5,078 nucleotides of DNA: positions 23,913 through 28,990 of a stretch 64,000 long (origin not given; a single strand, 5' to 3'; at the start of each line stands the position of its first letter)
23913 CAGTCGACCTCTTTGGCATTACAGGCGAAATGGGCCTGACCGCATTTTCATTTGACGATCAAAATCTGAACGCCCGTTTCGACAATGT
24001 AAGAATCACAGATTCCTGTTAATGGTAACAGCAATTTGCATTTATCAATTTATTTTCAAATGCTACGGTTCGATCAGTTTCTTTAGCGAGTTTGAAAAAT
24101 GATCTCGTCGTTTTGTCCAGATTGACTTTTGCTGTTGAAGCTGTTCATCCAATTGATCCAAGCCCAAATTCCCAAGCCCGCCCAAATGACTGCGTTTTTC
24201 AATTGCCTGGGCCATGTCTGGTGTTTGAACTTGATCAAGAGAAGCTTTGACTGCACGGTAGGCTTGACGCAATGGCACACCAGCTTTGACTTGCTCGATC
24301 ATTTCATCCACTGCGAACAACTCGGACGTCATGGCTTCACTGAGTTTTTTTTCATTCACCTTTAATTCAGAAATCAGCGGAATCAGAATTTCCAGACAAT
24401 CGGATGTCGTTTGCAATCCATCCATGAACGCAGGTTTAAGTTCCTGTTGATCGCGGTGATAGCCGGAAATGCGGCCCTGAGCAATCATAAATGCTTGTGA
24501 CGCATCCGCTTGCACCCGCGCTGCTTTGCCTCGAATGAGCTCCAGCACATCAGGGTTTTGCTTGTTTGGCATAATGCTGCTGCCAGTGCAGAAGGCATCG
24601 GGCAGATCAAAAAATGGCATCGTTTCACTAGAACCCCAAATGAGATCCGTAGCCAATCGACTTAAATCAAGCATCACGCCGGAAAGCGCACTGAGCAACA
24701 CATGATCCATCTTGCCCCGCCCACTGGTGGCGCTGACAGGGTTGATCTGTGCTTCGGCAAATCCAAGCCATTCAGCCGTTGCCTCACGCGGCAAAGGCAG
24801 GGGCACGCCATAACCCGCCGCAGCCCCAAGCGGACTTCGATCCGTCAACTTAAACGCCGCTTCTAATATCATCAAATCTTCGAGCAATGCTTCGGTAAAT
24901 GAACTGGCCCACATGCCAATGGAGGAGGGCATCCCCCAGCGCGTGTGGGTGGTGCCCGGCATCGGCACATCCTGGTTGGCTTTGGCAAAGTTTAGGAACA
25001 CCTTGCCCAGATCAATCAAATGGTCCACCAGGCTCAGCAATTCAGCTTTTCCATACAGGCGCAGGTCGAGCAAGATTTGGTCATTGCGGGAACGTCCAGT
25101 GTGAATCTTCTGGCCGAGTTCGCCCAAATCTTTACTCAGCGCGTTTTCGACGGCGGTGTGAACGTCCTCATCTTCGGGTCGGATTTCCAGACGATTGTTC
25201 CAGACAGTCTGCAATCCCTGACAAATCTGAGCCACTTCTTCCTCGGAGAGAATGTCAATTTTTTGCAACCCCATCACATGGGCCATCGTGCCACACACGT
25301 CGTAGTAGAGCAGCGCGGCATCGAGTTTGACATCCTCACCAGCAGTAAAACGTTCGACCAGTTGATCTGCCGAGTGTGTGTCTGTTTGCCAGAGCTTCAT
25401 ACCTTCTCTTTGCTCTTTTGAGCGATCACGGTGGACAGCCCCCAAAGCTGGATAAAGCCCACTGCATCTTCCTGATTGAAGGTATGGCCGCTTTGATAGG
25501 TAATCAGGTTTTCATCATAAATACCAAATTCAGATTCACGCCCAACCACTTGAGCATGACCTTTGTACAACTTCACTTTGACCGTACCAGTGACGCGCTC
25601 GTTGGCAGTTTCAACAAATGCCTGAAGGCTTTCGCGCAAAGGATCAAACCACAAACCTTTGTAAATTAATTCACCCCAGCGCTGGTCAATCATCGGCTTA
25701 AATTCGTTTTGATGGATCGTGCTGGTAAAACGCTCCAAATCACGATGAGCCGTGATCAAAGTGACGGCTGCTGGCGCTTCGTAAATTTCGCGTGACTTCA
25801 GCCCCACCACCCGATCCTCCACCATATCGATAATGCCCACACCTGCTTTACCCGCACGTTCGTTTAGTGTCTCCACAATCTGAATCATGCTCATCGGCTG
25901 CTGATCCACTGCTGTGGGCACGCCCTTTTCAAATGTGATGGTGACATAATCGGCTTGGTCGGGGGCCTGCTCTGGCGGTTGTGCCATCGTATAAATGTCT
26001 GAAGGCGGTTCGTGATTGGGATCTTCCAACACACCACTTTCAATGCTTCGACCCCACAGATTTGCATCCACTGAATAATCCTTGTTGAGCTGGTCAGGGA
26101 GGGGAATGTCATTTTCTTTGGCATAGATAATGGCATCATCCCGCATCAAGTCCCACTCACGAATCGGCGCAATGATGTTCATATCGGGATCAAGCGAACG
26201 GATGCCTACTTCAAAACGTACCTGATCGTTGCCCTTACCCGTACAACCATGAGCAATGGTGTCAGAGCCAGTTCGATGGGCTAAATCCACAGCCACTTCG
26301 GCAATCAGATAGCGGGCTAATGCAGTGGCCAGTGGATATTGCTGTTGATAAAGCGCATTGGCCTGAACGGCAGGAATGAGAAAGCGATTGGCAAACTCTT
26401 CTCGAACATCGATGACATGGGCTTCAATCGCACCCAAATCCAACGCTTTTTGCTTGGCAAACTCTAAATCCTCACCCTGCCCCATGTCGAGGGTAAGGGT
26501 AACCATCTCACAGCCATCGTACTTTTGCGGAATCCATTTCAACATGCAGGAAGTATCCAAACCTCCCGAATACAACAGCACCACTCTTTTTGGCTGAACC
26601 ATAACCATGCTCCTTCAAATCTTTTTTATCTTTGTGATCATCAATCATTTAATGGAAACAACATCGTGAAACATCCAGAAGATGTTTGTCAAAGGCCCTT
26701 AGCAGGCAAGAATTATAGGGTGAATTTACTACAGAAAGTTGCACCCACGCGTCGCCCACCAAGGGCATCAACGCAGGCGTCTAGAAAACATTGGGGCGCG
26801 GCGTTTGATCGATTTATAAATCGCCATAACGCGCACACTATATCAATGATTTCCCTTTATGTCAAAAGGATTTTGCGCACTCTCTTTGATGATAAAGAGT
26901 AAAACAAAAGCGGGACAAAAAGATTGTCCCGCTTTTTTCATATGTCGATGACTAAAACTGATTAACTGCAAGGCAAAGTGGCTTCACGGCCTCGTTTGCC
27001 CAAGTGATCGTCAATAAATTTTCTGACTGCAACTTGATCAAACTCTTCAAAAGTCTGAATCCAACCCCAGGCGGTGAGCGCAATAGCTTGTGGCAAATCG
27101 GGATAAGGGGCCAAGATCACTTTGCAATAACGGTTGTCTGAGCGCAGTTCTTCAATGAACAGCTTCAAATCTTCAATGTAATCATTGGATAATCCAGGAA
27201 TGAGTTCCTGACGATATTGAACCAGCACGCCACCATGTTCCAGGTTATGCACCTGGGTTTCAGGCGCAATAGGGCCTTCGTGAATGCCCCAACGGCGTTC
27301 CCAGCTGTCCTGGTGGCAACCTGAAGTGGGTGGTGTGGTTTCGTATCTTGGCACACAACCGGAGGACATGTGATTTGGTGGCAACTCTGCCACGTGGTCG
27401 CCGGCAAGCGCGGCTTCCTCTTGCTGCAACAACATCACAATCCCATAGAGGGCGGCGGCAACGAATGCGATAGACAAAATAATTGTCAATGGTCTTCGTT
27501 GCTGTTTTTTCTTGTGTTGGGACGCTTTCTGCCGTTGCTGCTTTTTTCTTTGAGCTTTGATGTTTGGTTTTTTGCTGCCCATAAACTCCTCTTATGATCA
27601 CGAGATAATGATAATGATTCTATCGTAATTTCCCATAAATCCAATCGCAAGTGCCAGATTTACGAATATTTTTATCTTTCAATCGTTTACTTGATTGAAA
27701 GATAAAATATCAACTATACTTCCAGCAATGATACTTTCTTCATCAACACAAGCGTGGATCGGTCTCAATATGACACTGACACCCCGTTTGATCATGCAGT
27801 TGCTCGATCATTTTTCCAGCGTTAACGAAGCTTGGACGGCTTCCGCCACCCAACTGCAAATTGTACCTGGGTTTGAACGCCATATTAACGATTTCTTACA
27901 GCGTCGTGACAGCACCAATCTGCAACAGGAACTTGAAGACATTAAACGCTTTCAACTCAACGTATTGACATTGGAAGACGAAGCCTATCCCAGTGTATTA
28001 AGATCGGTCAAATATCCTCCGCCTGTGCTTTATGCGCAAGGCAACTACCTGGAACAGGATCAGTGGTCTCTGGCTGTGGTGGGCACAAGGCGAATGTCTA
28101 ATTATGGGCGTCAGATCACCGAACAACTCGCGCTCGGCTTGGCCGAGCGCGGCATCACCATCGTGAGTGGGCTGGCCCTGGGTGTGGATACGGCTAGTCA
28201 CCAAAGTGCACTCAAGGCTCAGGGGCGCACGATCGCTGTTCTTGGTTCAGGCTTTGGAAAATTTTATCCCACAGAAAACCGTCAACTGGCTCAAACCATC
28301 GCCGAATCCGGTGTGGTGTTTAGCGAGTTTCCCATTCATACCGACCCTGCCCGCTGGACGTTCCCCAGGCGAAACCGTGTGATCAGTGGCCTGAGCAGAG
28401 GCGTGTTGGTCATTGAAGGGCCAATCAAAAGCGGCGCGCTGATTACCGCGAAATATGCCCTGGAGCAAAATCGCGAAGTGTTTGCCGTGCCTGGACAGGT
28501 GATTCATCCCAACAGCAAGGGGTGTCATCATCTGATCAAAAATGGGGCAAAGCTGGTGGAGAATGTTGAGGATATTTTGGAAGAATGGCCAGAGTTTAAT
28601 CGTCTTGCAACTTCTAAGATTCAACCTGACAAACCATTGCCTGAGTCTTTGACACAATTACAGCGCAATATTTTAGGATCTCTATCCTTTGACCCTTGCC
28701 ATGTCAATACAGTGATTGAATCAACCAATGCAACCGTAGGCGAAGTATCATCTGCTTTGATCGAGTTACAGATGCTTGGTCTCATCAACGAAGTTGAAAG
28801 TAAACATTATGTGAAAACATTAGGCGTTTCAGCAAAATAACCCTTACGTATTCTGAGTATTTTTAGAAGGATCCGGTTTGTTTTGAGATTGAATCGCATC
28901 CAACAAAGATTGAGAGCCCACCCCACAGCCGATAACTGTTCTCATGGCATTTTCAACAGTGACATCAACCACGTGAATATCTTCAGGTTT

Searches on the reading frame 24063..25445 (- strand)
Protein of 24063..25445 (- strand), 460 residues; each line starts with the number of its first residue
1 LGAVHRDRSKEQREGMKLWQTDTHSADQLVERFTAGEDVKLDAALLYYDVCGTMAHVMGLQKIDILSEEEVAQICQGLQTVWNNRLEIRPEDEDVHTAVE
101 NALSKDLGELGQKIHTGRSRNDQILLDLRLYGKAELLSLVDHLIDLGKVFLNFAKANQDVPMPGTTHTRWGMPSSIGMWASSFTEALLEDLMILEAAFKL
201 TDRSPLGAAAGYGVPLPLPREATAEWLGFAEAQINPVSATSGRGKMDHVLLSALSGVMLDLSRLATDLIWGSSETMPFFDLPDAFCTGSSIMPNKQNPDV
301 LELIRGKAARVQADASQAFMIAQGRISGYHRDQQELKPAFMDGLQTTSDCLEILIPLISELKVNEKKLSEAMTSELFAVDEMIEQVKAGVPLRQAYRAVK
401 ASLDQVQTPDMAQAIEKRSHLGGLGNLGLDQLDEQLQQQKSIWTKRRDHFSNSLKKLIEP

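Call 16: search_protein_families(library=pfam, proteins=[window:24063-25445:-])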
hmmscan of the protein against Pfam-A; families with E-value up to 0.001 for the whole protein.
window:24063-25445:- (460 aa): 1 family
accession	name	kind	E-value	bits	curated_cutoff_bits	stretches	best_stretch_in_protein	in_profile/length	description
PF00206.25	Lyase_1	-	9.9e-49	166.9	27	1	25-312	6-311/312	Lyase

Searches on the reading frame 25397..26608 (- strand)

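Call 16: search_protein_families(library=pfam, proteins=[window:25397-26608:-])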
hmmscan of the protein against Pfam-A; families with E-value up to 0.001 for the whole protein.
window:25397-26608:- (403 aa): 3 families
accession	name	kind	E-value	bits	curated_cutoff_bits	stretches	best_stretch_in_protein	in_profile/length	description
PF20979.2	Arginosuc_syn_C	-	1.8e-91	306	27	1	178-394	1-217/219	Arginosuccinate synthase C-terminal domain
PF00764.25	Arginosuc_synth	-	2e-63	213.7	27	1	8-169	1-162/162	Arginosuccinate synthase N-terminal HUP domain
PF06508.19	QueC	-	1e-05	25.6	22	1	9-122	2-120/210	Queuosine biosynthesis protein QueC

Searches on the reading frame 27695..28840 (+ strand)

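Call 16: search_protein_families(library=pfam, proteins=[window:27695-28840:+])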
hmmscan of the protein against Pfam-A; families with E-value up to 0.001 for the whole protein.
window:27695-28840:+ (381 aa): 3 families
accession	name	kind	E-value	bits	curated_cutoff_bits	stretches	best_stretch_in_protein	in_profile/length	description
PF02481.21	DNA_processg_A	-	1.5e-79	266.6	29.6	1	83-289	2-211/212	DNA recombination-mediator protein A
PF17782.7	DprA_WH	-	3.8e-11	43.3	22.9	1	311-365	2-56/61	DprA winged helix domain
PF18306.6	LDcluster4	-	1.9e-06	28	26.3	1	126-266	4-124/151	SLOG cluster4 family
